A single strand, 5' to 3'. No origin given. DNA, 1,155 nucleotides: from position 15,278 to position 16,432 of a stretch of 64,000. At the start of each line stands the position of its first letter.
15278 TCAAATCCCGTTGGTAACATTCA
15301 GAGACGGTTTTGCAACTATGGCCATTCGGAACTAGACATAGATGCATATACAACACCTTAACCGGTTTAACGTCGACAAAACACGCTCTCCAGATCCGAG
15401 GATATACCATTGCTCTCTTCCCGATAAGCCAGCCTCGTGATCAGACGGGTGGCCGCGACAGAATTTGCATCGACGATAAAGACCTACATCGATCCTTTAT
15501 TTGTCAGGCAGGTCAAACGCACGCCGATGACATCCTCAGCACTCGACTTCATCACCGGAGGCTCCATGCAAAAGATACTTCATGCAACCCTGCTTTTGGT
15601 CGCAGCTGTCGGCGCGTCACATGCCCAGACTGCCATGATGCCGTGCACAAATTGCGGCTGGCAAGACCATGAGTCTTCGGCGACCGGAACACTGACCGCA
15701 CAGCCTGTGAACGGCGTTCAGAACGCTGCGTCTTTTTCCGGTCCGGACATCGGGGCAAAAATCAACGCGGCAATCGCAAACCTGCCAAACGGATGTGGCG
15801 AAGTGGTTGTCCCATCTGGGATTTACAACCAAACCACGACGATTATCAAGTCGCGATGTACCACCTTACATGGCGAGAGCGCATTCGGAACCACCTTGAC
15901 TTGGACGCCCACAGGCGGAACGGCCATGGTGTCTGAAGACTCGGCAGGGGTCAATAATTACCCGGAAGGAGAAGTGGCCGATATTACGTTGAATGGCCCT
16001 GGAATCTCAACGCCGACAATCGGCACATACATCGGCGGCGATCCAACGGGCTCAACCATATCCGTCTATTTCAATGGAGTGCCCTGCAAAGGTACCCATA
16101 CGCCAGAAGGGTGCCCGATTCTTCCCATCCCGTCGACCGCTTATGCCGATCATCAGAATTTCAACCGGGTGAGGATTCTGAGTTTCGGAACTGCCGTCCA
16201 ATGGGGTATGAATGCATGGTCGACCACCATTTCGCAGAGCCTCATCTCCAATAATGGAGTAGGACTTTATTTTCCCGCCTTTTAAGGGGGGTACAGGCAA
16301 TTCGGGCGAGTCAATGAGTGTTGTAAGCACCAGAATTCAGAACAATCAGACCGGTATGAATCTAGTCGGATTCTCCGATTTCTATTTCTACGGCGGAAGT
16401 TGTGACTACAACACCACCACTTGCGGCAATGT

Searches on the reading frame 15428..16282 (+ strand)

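Call 27: search_protein_families(library=pfam, proteins=[window:15428-16282:+], max_evalue=0.01)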
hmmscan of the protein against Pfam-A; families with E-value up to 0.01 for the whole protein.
window:15428-16282:+ (285 aa): 1 family
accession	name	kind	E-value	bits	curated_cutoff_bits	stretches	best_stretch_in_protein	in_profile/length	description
PF12708.12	Pect-lyase_RHGA_epim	-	0.0015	18.8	27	1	107-174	16-86/213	Rhamnogalacturonase A/epimerase, pectate lyase-like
